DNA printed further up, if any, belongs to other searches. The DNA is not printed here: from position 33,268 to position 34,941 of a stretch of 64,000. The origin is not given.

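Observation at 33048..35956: Ogt remnant - TatD::radical-SAM fusion - CPBP protease neighbourhood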

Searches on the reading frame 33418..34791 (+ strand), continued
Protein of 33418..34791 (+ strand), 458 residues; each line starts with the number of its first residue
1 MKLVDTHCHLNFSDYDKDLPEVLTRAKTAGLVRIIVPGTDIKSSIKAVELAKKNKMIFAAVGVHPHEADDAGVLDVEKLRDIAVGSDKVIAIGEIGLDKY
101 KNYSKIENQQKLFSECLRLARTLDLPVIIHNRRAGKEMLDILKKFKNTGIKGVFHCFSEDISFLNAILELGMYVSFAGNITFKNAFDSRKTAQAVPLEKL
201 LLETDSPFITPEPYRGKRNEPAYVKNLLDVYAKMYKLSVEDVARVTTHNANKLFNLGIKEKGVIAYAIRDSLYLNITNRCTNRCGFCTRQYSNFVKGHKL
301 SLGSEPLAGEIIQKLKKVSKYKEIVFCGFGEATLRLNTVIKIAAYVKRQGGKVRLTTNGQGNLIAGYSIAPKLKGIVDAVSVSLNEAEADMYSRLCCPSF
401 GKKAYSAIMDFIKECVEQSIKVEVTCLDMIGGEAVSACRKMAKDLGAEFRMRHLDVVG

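Call 66: find_encoding_contigs(protein=P0204, flank=5000, max_places=1)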
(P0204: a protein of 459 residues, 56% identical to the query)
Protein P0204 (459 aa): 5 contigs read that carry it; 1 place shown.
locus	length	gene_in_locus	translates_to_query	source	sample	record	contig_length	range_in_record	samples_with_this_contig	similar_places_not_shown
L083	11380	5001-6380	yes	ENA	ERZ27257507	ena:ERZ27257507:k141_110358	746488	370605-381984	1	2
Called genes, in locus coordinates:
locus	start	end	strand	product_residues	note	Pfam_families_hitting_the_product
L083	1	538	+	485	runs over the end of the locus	PF00133:tRNA-synt_1 (faint), PF01406:tRNA-synt_1e, PF09334:tRNA-synt_1g (faint), PF09190:DALR_2, PF23493:CysS_C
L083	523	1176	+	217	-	PF02223:Thymidylate_kin, PF13521:AAA_28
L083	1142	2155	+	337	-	PF13177:DNA_pol3_delta2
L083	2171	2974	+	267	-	PF04468:PSP1, PF28472:PSP1_3rd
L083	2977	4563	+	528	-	PF00133:tRNA-synt_1, PF01406:tRNA-synt_1e (faint), PF09334:tRNA-synt_1g, PF00133:tRNA-synt_1 (weak), PF08264:Anticodon_1 (weak)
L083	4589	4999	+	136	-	PF01035:DNA_binding_1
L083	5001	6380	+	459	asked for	PF01026:TatD_DNase, PF04055:Radical_SAM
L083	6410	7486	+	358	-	PF02517:Rce1-like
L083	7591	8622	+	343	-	PF01008:IF-2B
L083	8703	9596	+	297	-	PF00586:AIRS, PF02769:AIRS_C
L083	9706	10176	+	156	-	PF02367:TsaE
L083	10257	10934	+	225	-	PF00814:TsaD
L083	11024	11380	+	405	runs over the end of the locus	PF01168:Ala_racemase_N, PF00842:Ala_racemase_C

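Call 67: find_encoding_contigs(protein=P0219, flank=5000, max_places=1)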
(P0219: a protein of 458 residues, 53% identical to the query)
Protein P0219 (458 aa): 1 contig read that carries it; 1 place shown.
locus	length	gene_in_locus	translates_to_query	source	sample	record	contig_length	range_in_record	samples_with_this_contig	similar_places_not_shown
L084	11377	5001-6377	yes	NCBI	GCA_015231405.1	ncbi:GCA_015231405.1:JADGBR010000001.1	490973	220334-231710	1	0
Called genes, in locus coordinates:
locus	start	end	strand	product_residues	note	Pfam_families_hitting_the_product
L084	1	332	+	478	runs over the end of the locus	PF00133:tRNA-synt_1 (faint), PF01406:tRNA-synt_1e, PF09334:tRNA-synt_1g (faint), PF09190:DALR_2, PF23493:CysS_C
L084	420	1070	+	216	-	PF13521:AAA_28, PF02223:Thymidylate_kin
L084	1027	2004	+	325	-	PF13177:DNA_pol3_delta2, PF00004:AAA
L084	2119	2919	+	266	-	PF04468:PSP1, PF28472:PSP1_3rd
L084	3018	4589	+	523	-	PF00133:tRNA-synt_1, PF01406:tRNA-synt_1e (faint), PF09334:tRNA-synt_1g, PF00133:tRNA-synt_1, PF19303:Anticodon_3 (faint)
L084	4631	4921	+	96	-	PF01035:DNA_binding_1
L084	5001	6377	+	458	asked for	PF01026:TatD_DNase, PF04055:Radical_SAM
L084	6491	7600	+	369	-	PF02517:Rce1-like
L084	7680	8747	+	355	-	PF01008:IF-2B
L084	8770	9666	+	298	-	PF00586:AIRS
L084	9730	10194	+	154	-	PF02367:TsaE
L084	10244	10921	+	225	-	PF00814:TsaD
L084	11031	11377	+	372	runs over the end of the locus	PF01168:Ala_racemase_N, PF00842:Ala_racemase_C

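Call 68: find_encoding_contigs(protein=P0235, flank=5000, max_places=1)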
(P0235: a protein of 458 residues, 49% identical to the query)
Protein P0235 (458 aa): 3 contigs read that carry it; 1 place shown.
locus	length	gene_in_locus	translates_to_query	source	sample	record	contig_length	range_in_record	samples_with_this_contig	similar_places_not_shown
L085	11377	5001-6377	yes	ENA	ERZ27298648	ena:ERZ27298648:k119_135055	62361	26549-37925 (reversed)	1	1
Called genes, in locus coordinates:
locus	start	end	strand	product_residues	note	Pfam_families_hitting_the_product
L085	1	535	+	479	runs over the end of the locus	PF00133:tRNA-synt_1 (faint), PF01406:tRNA-synt_1e, PF09334:tRNA-synt_1g (faint), PF09190:DALR_2, PF23493:CysS_C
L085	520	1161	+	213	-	PF02223:Thymidylate_kin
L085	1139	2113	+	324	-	PF13177:DNA_pol3_delta2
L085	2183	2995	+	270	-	PF04468:PSP1, PF28472:PSP1_3rd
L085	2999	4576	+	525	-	PF00133:tRNA-synt_1, PF01406:tRNA-synt_1e (weak), PF09334:tRNA-synt_1g, PF00133:tRNA-synt_1 (weak), PF08264:Anticodon_1 (weak), PF19303:Anticodon_3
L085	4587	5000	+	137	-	PF01035:DNA_binding_1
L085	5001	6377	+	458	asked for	PF01026:TatD_DNase, PF04055:Radical_SAM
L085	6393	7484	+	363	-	PF02517:Rce1-like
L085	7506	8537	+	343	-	PF01008:IF-2B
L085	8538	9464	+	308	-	PF00586:AIRS, PF02769:AIRS_C (weak)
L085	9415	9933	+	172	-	PF02367:TsaE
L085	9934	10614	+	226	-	PF00814:TsaD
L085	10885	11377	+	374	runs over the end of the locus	PF01168:Ala_racemase_N, PF00842:Ala_racemase_C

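Call 69: find_encoding_contigs(protein=P0128, flank=5000, max_places=1)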
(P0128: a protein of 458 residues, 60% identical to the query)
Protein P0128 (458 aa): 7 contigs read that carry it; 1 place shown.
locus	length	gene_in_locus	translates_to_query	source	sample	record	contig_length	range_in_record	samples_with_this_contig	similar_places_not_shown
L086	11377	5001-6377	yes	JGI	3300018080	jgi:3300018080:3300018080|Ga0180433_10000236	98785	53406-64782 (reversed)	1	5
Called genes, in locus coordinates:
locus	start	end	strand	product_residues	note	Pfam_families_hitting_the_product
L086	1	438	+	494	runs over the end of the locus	PF00133:tRNA-synt_1 (faint), PF01406:tRNA-synt_1e, PF09334:tRNA-synt_1g (faint), PF09190:DALR_2, PF23493:CysS_C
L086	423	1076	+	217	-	PF02223:Thymidylate_kin, PF13521:AAA_28 (weak)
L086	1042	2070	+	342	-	PF13177:DNA_pol3_delta2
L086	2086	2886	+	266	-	PF04468:PSP1, PF28472:PSP1_3rd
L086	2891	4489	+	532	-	PF00133:tRNA-synt_1, PF01406:tRNA-synt_1e (weak), PF09334:tRNA-synt_1g, PF00133:tRNA-synt_1, PF08264:Anticodon_1 (faint), PF19303:Anticodon_3 (weak)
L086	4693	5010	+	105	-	PF01035:DNA_binding_1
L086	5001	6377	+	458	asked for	PF01026:TatD_DNase, PF04909:Amidohydro_2 (faint), PF04055:Radical_SAM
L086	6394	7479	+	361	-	PF02517:Rce1-like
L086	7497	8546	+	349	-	PF01008:IF-2B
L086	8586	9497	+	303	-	PF00586:AIRS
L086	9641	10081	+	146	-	PF02367:TsaE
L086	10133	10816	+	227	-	PF00814:TsaD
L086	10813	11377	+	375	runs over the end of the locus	PF01168:Ala_racemase_N, PF00842:Ala_racemase_C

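Call 71: search_protein_families(library=padloc, proteins=[window:33418-34791:+], max_evalue=0.001)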
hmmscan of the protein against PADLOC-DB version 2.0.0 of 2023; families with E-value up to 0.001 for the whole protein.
window:33418-34791:+ (458 aa): 3 families
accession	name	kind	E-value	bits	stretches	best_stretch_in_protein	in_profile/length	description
PDLC02215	QatD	-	4.8e-29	99.5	1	2-254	5-247/250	-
PDLC02904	pVip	-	6.3e-08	30.5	1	275-423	8-144/262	Viperins associated with kinases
PDLC02903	pVip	-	3.3e-07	28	1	273-393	3-109/257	Viperins not associated with kinases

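Call 78: fold_search(model_id=the predicted structure, library=pdb)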
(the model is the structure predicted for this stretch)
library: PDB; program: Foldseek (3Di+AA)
matches with E <= 10: 1802; with E <= 0.001: 144
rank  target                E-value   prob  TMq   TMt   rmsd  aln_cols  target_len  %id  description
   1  6l25_A                6.5e-28  1.00  0.54  0.95   1.4       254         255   40  Deoxyribonuclease from Staphylococcus aureus (released 2020-05-13)
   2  6l25_B                3.0e-27  1.00  0.54  0.96   1.4       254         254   40  Deoxyribonuclease from Staphylococcus aureus (released 2020-05-13)
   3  2gzx_A                1.1e-26  1.00  0.54  0.96   1.3       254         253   40  Crystal Structure of the TatD deoxyribonuclease MW0446 from Staphylococcus aureus. Northeast Structural Genomics Conso (released 2006-07-11)
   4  1j6o                  5.6e-26  1.00  0.53  0.93   2.4       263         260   36  Crystal structure of TatD-related deoxyribonuclease (TM0667) from Thermotoga maritima at 1.8 A resolution (released 2002-10-30)
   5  1yix_A                6.0e-25  1.00  0.53  0.91   1.7       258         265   39  Crystal structure of YCFH, TATD homolog from Escherichia coli K12, at 1.9 A resolution (released 2005-01-25)
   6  4p5u                  1.9e-23  1.00  0.53  0.91   2.0       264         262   30  Crystal structure of TatD (released 2014-08-27)
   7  3rcm                  8.1e-23  1.00  0.55  0.89   3.7       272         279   30  crystal structure of EFI target 500140:TatD family hydrolase from Pseudomonas putida (released 2011-04-20)
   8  1xwy                  8.1e-23  1.00  0.54  0.93   1.8       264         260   30  Crystal structure of tatD deoxyribonuclease from Escherichia coli K12 at 2.0 A resolution (released 2005-01-25)
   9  1zzm                  2.9e-22  1.00  0.53  0.92   1.7       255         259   32  Crystal structure of YJJV, TATD Homolog from Escherichia coli k12, at 1.8 A resolution (released 2005-06-28)
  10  2xio                  1.8e-21  1.00  0.53  0.81   2.3       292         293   26  Structure of putative deoxyribonuclease TATDN1 isoform a (released 2010-07-14)
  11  8efg                  5.0e-21  1.00  0.52  0.80   2.3       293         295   25  Crystal structure of human TATDN1 bound to dAMP and two zinc ions (released 2023-02-22)
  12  2y1h_A                3.2e-20  1.00  0.51  0.86   2.2       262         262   31  Crystal structure of the human TatD-domain protein 3 (TATDN3) (released 2010-12-29)
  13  2y1h_B                3.2e-19  1.00  0.50  0.85   2.6       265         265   31  Crystal structure of the human TatD-domain protein 3 (TATDN3) (released 2010-12-29)
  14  3ipw                  2.2e-17  1.00  0.52  0.77   2.6       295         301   23  Crystal structure of hydrolase TatD family protein from Entamoeba histolytica (released 2009-09-01)
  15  3e2v_A                9.2e-16  1.00  0.49  0.61   4.6       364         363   20  Crystal structure of an uncharacterized amidohydrolase from Saccharomyces cerevisiae (released 2008-08-26)
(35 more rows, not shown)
